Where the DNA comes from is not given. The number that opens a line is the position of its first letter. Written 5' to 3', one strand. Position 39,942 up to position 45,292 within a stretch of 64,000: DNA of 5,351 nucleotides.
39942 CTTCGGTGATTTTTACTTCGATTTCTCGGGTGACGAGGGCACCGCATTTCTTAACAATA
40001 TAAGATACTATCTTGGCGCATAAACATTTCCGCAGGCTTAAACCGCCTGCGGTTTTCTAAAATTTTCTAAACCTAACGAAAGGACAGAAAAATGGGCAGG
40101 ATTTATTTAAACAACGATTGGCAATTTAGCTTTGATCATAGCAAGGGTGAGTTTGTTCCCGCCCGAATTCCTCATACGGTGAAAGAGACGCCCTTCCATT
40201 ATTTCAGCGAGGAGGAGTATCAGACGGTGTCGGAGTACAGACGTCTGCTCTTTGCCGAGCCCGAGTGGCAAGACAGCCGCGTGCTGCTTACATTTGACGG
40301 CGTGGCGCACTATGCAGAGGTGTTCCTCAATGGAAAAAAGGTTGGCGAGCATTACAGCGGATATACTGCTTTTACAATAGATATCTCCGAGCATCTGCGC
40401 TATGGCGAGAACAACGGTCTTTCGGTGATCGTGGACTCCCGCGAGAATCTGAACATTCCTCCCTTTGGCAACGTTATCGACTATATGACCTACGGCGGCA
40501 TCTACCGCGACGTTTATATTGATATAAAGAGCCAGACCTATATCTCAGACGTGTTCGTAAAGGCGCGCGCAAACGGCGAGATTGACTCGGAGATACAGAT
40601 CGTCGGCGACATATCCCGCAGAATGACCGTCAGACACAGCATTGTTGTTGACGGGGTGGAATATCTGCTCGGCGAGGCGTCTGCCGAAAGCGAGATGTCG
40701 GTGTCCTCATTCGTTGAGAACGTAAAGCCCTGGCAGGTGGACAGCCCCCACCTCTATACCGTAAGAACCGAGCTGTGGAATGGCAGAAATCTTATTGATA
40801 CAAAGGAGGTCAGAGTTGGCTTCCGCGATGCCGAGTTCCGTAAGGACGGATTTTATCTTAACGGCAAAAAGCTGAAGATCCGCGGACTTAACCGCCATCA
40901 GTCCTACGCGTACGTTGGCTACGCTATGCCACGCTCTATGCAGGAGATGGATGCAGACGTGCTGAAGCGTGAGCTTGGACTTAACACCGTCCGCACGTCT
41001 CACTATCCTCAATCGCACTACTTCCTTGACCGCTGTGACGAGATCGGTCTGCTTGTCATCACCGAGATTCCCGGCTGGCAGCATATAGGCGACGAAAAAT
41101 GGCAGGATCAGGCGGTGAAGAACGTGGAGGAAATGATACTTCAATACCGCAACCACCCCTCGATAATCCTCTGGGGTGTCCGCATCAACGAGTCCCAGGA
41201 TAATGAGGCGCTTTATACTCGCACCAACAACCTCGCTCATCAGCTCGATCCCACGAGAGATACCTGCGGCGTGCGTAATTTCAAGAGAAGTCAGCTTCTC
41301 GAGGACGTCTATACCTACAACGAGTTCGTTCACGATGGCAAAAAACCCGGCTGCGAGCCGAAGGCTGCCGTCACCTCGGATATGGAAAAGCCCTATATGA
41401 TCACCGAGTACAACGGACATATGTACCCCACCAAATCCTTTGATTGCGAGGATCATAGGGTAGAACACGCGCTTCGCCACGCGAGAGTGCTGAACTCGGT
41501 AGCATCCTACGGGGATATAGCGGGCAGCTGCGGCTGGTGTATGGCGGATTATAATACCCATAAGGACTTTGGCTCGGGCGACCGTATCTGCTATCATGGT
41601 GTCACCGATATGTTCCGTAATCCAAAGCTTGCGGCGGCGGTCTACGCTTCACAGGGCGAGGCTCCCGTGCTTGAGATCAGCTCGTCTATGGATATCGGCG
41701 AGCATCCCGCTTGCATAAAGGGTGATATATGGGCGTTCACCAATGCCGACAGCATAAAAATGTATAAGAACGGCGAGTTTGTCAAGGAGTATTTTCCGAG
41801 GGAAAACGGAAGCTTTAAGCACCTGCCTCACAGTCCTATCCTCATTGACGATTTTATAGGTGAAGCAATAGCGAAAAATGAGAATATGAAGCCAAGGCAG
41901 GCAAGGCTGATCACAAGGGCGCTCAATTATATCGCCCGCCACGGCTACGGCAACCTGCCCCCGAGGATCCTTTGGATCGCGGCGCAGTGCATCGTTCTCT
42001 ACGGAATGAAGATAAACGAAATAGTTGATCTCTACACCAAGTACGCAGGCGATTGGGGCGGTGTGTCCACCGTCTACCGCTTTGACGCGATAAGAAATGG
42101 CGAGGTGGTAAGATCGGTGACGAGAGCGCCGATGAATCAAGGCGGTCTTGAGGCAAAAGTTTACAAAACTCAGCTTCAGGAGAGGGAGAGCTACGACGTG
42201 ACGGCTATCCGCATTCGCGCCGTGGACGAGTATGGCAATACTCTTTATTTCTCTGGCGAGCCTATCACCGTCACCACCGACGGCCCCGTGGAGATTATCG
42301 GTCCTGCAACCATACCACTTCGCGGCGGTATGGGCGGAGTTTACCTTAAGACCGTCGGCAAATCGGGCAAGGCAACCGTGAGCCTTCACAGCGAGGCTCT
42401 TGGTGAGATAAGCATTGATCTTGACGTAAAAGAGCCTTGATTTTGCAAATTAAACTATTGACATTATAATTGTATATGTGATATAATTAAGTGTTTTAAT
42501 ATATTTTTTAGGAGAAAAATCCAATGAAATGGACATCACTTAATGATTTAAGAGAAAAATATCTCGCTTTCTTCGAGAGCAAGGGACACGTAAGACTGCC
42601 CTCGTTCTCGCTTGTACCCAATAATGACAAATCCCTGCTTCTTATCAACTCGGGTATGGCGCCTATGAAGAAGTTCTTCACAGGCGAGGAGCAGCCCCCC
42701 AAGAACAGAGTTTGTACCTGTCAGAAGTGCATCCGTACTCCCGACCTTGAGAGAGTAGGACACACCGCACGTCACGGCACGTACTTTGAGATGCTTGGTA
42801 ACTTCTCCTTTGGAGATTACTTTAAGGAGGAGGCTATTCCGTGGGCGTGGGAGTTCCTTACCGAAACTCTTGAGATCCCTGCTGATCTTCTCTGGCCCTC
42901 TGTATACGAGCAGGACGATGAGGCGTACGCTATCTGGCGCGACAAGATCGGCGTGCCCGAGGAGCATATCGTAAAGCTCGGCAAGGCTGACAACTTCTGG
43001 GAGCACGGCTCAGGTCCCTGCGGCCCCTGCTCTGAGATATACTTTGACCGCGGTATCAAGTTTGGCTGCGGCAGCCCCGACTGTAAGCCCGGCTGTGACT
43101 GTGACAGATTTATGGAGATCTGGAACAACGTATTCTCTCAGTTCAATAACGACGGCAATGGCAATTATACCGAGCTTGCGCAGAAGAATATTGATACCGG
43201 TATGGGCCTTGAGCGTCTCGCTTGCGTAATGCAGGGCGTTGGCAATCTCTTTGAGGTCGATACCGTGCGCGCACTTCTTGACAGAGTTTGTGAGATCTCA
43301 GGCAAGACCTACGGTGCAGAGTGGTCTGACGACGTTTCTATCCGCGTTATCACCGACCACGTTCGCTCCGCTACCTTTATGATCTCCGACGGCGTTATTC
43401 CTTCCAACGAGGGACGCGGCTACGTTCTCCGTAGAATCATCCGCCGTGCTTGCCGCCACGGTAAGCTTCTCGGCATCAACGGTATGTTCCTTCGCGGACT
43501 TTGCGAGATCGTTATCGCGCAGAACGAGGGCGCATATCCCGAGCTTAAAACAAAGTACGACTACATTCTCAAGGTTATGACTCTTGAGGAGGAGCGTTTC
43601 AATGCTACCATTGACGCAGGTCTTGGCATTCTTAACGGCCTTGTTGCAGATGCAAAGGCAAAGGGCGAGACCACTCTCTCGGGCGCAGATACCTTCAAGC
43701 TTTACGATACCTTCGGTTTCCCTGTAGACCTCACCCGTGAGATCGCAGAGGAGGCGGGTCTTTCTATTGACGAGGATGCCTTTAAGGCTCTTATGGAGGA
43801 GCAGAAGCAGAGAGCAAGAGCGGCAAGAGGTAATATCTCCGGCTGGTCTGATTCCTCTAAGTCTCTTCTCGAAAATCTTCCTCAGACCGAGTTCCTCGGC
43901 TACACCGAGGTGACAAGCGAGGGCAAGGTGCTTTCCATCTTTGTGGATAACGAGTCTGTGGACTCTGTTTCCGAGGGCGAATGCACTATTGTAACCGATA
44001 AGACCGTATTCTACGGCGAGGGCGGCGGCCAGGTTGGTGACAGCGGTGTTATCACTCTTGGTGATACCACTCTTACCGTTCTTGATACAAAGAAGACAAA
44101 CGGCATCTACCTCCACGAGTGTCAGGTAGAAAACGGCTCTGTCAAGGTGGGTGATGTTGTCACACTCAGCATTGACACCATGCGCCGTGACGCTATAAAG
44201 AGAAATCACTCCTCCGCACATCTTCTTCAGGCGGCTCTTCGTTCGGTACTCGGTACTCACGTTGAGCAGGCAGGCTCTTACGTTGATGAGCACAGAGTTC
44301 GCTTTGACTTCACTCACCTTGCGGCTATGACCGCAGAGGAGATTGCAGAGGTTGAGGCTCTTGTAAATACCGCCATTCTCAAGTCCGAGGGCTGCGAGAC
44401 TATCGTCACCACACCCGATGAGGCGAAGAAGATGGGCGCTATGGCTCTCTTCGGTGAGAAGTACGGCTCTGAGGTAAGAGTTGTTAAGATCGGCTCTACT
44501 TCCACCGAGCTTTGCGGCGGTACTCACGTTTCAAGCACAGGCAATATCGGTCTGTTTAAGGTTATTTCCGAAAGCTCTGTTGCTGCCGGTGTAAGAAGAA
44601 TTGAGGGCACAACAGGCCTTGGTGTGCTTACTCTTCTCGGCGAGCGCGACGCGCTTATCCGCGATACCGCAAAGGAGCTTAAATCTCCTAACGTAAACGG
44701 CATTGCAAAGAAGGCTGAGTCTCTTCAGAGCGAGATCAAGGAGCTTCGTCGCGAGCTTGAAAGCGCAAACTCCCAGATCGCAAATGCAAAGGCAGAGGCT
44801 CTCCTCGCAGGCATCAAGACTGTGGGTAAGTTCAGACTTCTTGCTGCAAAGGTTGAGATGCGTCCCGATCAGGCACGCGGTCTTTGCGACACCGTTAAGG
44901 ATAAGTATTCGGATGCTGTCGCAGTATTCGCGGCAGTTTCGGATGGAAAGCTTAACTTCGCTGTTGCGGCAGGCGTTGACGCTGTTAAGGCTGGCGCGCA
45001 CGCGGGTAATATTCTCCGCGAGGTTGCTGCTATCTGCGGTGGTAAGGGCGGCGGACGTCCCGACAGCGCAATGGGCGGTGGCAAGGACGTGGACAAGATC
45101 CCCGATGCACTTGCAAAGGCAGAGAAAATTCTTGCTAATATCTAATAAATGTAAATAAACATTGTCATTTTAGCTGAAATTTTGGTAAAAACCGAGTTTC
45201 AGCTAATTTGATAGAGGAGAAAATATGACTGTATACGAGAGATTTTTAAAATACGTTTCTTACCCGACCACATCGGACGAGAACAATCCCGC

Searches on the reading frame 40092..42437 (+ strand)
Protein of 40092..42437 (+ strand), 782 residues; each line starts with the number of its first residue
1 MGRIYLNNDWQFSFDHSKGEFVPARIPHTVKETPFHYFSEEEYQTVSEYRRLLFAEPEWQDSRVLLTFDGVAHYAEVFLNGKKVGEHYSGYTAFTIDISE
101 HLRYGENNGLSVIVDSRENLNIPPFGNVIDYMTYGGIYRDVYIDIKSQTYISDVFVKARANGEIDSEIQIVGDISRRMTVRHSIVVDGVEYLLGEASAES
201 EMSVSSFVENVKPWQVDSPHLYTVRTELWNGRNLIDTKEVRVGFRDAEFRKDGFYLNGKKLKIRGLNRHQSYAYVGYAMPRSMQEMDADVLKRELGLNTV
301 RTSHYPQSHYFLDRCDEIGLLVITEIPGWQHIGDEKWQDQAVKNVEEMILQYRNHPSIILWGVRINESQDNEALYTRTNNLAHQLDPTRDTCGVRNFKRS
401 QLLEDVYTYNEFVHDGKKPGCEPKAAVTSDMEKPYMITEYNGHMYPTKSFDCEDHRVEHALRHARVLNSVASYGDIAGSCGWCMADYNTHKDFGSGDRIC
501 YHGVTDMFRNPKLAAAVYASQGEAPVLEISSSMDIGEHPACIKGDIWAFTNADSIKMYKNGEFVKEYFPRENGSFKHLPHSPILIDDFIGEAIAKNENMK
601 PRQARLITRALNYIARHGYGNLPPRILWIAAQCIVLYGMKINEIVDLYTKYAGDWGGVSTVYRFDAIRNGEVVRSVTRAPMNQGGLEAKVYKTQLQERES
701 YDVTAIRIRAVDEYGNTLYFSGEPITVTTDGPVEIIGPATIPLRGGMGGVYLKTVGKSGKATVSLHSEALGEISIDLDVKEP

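Call 19: search_protein_families(library=pfam, max_evalue=0.001, proteins=[window:40092-42437:+])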
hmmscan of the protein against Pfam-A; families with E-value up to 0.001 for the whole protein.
window:40092-42437:+ (782 aa): 5 families
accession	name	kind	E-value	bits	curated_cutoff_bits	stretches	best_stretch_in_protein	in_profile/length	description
PF02836.23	Glyco_hydro_2_C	-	9.6e-31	107.5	21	1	249-450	3-220/302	Glycosyl hydrolases family 2, TIM barrel domain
PF02837.24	Glyco_hydro_2_N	-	7.1e-16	59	28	1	42-143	62-165/169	Glycosyl hydrolases family 2, sugar binding domain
PF00703.27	Glyco_hydro_2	-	6.1e-11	43.5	23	1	149-245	1-109/109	Glycosyl hydrolases family 2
PF22666.2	Glyco_hydro_2_N2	-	1.4e-10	41.9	27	1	32-116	31-119/167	Glycosyl hydrolase 2 galactose-binding domain-like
PF18565.7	Glyco_hydro2_C5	-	4.2e-06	27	32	1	691-772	6-99/103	Glycoside hydrolase family 2 C-terminal domain 5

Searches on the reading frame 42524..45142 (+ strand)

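Call 19: search_protein_families(library=pfam, max_evalue=0.001, proteins=[window:42524-45142:+])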
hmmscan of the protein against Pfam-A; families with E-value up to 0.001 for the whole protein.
window:42524-45142:+ (873 aa): 3 families
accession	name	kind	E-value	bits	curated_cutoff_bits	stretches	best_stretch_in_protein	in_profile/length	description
PF01411.24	tRNA-synt_2c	-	8.2e-198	658.8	30.3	1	9-552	2-550/552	tRNA synthetases class II (A)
PF07973.19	tRNA_SAD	-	4.1e-18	65.5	24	1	651-694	1-44/44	Threonyl and Alanyl tRNA synthetase second additional domain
PF02272.25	DHHA1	-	3e-17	63.4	25.9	1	773-871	5-101/102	DHHA1 domain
